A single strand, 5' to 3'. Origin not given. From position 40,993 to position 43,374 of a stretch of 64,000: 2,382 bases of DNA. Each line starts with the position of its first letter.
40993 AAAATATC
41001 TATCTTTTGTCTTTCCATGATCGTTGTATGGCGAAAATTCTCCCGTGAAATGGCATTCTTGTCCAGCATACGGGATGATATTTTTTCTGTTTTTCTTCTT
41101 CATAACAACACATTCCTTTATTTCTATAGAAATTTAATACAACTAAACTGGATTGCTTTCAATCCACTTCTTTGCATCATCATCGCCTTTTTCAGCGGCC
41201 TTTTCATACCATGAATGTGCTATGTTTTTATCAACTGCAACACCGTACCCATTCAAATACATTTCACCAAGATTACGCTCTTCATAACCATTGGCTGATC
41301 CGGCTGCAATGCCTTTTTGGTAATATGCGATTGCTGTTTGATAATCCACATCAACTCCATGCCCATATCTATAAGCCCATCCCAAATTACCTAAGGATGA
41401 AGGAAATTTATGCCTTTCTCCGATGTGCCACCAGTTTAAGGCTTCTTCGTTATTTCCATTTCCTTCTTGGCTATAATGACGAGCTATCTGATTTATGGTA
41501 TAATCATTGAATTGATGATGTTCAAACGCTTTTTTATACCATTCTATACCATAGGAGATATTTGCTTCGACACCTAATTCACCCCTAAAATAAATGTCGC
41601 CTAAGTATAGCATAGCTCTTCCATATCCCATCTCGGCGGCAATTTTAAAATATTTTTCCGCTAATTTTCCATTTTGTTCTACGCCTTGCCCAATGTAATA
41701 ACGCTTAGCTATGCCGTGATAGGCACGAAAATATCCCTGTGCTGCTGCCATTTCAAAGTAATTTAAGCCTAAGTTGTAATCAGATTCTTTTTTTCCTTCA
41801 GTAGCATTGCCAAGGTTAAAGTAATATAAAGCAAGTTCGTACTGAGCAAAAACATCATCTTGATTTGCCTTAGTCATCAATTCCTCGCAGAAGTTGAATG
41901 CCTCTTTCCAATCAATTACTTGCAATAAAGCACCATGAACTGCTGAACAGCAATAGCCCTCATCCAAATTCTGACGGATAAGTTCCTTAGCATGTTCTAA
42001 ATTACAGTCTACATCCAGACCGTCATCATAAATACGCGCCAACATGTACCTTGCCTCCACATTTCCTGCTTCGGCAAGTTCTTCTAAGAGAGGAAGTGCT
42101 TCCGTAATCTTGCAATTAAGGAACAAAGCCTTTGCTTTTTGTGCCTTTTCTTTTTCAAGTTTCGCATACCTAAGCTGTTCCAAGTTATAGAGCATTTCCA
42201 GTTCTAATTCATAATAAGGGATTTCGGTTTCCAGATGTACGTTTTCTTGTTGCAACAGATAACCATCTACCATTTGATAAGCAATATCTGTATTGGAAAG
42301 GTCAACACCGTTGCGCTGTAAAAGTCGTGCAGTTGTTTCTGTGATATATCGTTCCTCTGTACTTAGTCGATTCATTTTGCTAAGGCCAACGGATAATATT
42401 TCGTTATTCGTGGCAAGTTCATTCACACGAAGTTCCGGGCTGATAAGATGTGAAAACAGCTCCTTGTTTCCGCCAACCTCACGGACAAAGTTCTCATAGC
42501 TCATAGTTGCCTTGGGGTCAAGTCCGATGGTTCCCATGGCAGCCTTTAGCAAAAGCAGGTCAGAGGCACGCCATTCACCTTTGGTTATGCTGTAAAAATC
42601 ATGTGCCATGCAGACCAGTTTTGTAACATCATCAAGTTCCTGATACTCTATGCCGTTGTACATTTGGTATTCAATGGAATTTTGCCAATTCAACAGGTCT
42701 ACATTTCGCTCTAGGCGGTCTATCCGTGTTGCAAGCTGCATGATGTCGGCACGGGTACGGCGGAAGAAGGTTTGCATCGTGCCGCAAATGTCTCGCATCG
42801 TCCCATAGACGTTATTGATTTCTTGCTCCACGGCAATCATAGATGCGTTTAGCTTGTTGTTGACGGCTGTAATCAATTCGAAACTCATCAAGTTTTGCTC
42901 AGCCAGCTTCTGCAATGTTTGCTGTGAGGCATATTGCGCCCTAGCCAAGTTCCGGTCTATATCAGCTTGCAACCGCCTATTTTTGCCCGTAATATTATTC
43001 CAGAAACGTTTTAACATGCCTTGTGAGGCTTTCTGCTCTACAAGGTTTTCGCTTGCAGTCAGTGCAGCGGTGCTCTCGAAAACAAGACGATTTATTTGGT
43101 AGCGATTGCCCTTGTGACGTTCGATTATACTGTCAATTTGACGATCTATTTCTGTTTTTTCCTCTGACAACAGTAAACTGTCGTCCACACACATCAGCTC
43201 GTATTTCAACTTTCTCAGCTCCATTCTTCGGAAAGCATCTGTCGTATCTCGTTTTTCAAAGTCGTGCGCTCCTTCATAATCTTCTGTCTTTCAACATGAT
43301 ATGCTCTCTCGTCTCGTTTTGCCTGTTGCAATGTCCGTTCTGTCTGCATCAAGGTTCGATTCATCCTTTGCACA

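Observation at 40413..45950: AT-rich five-gene operon (Zn-ribbon / 220 aa / glycine-zipper membrane protein / coiled-coil + Sel1-repeat protein / 168 aa): candidate uncharacterised defence or abortive-infection-type module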

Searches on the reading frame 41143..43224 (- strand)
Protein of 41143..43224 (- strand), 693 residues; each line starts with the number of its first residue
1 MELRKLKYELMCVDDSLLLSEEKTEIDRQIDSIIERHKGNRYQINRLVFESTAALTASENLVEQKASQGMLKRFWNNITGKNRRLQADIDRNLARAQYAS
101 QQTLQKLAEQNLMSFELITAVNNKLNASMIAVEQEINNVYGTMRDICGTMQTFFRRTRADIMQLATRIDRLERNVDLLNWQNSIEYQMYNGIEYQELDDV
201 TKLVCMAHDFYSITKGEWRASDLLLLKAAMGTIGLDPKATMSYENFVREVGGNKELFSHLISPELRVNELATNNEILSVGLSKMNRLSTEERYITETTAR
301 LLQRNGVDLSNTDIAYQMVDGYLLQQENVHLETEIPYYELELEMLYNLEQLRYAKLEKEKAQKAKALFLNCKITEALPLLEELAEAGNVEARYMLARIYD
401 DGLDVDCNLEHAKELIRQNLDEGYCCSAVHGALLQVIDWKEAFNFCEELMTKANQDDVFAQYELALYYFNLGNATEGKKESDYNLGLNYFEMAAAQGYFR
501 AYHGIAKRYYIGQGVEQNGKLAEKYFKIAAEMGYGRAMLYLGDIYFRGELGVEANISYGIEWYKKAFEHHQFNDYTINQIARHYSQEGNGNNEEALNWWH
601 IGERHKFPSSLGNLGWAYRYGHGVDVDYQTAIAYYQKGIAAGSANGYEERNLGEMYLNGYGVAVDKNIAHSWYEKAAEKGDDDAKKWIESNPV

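Call 3: search_protein_families(library=pfam, proteins=[window:41143-43224:-], max_evalue=0.1)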
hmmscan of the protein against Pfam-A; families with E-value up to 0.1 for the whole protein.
window:41143-43224:- (693 aa): 5 families
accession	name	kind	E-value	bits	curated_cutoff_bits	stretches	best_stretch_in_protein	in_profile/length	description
PF08238.18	Sel1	-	1.5e-33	114.4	30.7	5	650-681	5-36/36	Sel1 repeat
PF13432.12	TPR_16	-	0.0035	18.2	32.7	0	372-399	12-41/65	Tetratricopeptide repeat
PF13176.12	TPR_7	-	0.041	14.4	27.9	0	610-639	1-28/36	Tetratricopeptide repeat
PF12895.13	ANAPC3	-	0.05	14.3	27.2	0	438-477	4-42/82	Anaphase-promoting complex, cyclosome, subunit 3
PF01476.26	LysM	-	0.057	13.8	20.9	0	103-136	8-40/43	LysM domain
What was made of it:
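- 41143..43224 (-): 693-aa partner: conserved helical N-domain ('ccN', 42115-43224) plus Sel1 repeats (41146-42114). Sel1 at E = 1.5e-33 (call 3).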

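Call 4: search_protein_families(library=padloc, proteins=[window:41143-43224:-], max_evalue=0.1)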
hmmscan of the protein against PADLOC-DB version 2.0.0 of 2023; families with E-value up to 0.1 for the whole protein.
window:41143-43224:- (693 aa): 1 family
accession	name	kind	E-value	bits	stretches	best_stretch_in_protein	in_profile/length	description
PDLC03839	LeoA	-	0.078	10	0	19-139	293-406/559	-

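Call 5: search_protein_families(library=ncbifam, proteins=[window:41143-43224:-], max_evalue=0.1)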
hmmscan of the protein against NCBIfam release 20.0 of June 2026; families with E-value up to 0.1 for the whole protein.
window:41143-43224:- (693 aa): 4 families
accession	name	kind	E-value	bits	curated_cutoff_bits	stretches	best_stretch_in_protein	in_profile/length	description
NF047621.1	FlgprotMotXVib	equivalog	8.2e-09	35.2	330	2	480-547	89-156/211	flagellar protein MotX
NF033786.1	phenyl_MerG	equivalog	9.4e-05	22.5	350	1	614-685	71-148/217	phenylmercury resistance protein MerG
NF008312.0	PRK11100.1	equivalog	0.00022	20.2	356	1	53-137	272-358/477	two-component system sensor histidine kinase CreC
NF045484.1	TransRegExoR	equivalog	0.00077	18.8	450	0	488-547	150-209/267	exopolysaccharide production regulator ExoR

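Call 18: search_protein_families(library=phrogs, proteins=[window:41143-43224:-], max_evalue=0.1)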
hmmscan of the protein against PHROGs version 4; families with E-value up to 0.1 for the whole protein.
window:41143-43224:- (693 aa): 1 family
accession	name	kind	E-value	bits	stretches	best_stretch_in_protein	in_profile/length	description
phrog_8741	-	unknown function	4.5e-37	129.2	2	375-569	23-215/380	-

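Call 66: list_cluster_members(proteins=[P0001, P0241, window:41143-43224:-, window:40597-41103:-, window:45661-45858:-])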
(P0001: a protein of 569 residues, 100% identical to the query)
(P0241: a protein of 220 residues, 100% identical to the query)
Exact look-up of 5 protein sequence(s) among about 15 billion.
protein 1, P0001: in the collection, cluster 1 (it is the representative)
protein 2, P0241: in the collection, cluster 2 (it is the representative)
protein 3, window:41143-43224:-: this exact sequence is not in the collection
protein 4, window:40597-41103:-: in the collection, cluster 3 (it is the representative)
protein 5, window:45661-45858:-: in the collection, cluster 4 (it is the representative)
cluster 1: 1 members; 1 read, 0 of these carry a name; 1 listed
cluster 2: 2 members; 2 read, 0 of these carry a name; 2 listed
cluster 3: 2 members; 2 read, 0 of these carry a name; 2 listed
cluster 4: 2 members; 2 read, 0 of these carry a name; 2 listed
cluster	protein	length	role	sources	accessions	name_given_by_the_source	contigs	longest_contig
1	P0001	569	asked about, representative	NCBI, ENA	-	-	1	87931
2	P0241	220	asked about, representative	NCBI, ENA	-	-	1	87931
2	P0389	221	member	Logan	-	-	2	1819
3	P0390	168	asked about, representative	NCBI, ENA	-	-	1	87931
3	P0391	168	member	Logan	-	-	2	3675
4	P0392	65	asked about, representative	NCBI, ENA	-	-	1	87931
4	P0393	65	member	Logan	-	-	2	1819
